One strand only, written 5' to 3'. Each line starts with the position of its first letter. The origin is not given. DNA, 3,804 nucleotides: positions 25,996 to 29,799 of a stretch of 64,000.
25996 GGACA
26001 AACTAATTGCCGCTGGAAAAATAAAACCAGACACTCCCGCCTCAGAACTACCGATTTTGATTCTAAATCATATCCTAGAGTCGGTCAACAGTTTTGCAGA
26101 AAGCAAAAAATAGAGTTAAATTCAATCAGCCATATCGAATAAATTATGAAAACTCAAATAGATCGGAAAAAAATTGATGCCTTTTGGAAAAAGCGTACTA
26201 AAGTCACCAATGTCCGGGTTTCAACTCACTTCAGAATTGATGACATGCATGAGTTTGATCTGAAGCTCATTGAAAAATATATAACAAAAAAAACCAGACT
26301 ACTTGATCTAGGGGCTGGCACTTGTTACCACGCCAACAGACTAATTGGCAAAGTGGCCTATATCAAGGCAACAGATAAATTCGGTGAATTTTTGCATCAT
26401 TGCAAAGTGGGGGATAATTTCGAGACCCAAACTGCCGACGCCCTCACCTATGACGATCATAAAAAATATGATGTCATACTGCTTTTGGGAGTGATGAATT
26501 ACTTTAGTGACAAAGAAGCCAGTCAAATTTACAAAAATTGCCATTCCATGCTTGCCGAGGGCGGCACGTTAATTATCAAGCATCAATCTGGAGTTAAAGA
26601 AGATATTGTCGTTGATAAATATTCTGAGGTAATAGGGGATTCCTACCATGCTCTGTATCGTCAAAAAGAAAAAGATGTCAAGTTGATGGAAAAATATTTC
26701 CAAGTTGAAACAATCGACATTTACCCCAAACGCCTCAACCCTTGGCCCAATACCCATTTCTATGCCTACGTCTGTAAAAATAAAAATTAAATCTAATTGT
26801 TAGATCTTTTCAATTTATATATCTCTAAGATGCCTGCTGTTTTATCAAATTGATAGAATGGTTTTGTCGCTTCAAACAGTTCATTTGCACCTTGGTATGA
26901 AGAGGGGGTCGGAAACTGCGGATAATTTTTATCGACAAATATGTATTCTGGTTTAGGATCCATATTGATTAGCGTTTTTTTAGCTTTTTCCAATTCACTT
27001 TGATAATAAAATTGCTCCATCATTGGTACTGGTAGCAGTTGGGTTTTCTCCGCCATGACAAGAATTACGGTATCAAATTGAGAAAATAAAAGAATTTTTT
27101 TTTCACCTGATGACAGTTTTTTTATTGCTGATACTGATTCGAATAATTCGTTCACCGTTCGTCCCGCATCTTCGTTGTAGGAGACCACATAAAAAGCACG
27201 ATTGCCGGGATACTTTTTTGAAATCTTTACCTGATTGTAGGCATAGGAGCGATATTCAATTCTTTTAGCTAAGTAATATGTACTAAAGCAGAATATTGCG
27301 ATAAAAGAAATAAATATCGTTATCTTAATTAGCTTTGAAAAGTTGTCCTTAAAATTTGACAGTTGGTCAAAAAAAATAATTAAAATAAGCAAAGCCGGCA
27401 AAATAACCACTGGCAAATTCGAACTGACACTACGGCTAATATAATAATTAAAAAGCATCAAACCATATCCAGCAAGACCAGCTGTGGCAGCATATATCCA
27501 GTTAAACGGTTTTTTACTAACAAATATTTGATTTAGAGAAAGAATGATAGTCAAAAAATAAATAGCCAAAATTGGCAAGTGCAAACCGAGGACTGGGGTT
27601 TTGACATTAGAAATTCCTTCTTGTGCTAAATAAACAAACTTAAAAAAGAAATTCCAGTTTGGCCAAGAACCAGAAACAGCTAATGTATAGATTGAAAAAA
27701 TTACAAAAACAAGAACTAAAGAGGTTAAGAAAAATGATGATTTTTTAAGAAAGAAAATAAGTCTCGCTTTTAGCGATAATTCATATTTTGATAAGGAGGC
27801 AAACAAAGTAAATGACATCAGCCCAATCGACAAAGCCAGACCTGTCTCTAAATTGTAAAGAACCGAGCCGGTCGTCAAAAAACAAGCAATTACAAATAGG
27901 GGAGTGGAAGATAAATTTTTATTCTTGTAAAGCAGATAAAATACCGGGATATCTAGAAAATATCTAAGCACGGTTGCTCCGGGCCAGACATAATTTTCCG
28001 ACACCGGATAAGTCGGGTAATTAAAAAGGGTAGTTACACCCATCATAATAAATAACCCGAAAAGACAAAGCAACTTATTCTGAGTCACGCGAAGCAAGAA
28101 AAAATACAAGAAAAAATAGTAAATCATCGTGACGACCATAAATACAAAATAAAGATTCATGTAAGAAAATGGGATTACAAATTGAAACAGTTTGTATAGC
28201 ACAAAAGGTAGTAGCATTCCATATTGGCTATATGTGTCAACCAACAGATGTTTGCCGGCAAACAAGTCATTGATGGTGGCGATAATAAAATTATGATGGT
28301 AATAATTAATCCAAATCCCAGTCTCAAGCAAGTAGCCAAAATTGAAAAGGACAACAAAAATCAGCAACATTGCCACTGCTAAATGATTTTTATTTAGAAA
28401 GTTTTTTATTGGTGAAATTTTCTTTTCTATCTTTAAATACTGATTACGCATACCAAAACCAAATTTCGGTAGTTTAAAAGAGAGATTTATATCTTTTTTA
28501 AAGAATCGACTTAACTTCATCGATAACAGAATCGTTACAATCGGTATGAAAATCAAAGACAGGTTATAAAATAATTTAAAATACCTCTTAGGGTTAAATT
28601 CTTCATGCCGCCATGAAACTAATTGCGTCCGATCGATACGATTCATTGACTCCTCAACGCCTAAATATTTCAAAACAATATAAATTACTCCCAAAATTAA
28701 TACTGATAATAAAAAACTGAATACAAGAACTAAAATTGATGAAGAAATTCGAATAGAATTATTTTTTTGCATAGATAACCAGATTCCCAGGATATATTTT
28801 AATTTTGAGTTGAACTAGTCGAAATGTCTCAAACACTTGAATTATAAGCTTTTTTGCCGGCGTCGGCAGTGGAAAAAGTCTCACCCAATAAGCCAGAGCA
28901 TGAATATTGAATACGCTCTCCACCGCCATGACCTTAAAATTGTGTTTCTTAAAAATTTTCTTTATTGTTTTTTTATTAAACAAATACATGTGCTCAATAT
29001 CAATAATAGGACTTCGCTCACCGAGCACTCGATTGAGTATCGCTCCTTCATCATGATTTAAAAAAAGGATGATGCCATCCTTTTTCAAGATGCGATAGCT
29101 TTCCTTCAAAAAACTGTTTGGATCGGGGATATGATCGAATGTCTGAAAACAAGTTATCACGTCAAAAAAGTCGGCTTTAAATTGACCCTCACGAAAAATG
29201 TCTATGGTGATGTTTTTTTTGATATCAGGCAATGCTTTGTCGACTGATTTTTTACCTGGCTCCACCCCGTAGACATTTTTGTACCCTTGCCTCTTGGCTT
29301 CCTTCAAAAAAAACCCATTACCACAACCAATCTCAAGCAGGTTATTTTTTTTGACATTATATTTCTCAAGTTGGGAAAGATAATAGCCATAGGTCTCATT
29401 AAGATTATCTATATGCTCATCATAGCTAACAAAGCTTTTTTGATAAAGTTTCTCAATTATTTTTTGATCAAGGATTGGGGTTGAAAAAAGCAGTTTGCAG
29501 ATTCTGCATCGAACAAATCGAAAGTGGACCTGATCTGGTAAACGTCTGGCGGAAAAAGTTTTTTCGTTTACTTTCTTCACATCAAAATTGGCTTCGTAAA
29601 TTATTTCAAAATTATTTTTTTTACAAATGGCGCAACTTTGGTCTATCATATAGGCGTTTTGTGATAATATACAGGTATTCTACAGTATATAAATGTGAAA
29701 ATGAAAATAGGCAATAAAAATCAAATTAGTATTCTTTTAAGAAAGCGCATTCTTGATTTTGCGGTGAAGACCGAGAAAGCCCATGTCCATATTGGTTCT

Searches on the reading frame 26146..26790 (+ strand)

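Call 10: search_protein_families(library=pfam, proteins=[window:26146-26790:+], max_evalue=0.001)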
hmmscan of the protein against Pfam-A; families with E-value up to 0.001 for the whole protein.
window:26146-26790:+ (214 aa): 7 families
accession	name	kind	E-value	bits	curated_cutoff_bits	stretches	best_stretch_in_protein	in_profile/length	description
PF13649.12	Methyltransf_25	-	1.6e-07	32.4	27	1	53-140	2-97/97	Methyltransferase domain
PF08242.18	Methyltransf_12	-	4.9e-07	30.8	30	1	53-142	1-98/98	Methyltransferase domain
PF08241.18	Methyltransf_11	-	1.9e-06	28.8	21.2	1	53-144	1-95/95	Methyltransferase domain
PF13847.12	Methyltransf_31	-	4.2e-06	26.9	27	1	47-148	2-113/145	Methyltransferase domain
PF05891.18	Methyltransf_PK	-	4.3e-05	23.6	27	1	80-181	99-197/218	AdoMet dependent proline di-methyltransferase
PF01739.24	CheR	-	5.8e-05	23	27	1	95-151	123-180/195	CheR methyltransferase, SAM binding domain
PF13489.12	Methyltransf_23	-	0.0006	20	27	0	44-146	18-118/164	Methyltransferase domain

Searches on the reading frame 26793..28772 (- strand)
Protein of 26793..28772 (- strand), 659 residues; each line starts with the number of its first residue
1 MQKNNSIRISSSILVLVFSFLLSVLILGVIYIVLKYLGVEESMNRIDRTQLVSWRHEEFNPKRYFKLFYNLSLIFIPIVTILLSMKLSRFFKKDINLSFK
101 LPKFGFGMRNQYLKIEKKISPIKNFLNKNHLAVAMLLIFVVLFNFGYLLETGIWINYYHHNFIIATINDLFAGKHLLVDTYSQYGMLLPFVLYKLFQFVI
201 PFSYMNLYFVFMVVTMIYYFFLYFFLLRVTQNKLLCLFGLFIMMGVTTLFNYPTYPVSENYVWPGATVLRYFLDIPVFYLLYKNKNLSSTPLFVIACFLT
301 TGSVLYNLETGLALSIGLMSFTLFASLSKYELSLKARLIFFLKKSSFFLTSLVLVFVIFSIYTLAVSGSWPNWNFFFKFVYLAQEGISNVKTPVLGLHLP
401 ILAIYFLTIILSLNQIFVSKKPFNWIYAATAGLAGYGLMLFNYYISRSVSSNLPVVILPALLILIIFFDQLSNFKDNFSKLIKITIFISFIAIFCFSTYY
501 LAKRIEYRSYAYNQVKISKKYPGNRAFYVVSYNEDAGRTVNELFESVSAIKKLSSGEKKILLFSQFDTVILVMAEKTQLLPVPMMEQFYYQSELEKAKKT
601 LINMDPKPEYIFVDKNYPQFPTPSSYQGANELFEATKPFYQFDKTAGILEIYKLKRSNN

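Call 10: search_protein_families(library=pfam, proteins=[window:26793-28772:-], max_evalue=0.001)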
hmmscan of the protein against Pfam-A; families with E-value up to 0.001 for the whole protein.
window:26793-28772:- (659 aa): 0 families

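Call 15: search_protein_families(library=pfam, proteins=[window:26793-28772:-], max_evalue=1)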
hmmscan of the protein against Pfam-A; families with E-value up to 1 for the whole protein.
window:26793-28772:- (659 aa): 0 families

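Call 67: find_homologous_proteins(query=window:26793-28772:-)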
Query window:26793-28772:- (659 aa): 21 proteins with E <= 0.001 among 8000 candidates.
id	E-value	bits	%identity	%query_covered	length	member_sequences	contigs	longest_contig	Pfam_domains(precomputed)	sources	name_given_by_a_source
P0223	0.0e+0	1424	100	100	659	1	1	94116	-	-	-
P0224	9.6e-258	875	63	100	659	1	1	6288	-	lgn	-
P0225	6.9e-253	859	61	100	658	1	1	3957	-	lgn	-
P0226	7.4e-205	701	52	98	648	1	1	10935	-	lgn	-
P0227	1.8e-194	666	51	100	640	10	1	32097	-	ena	-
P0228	2.1e-184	633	52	93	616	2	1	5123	-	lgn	-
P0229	4.3e-184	632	48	99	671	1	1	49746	-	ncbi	-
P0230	4.8e-164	566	45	97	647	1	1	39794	-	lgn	-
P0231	4.7e-159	549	44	96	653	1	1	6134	-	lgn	-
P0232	6.2e-154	533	43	96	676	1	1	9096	-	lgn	-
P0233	1.7e-153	531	44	97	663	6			-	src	-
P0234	1.2e-146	508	42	95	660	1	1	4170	-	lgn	-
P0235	2.0e-145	504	46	81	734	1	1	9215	-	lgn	-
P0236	1.3e-142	495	47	82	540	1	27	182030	-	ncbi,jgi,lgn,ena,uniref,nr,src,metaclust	ncbi:hypothetical protein A3H80_04015 [Candidatus Roizmanbacteria bacterium RIFCSPLOWO2_02_FULL_37_1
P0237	2.8e-140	487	39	100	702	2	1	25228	-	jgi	-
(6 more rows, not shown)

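Call 70: search_solved_structures(query=A5, max_evalue=10)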
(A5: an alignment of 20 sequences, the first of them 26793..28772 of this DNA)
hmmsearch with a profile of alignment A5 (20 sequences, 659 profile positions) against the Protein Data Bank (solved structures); distinct sequences matched with E-value up to 10: 0.

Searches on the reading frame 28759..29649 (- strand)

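Call 10: search_protein_families(library=pfam, proteins=[window:28759-29649:-], max_evalue=0.001)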
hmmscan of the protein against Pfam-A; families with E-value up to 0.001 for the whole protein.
window:28759-29649:- (296 aa): 8 families
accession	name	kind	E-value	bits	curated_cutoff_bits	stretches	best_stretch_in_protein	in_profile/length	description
PF13489.12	Methyltransf_23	-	2.1e-26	93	27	1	90-241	12-162/164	Methyltransferase domain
PF08241.18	Methyltransf_11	-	1.3e-18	67.8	21.2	1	105-196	1-95/95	Methyltransferase domain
PF13847.12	Methyltransf_31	-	3.3e-14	53.2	27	1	100-204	3-118/145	Methyltransferase domain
PF13649.12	Methyltransf_25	-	2.1e-12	48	27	1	105-192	2-97/97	Methyltransferase domain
PF08242.18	Methyltransf_12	-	1.2e-11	45.6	30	1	105-194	1-98/98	Methyltransferase domain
PF07021.18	MetW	-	2e-06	28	21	1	103-200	16-113/193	Methionine biosynthesis protein MetW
PF02353.26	CMAS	-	0.00011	22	27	1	94-196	55-164/273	Mycolic acid cyclopropane synthetase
PF02390.23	Methyltransf_4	-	0.00071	19.5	24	0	103-146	4-48/173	Putative methyltransferase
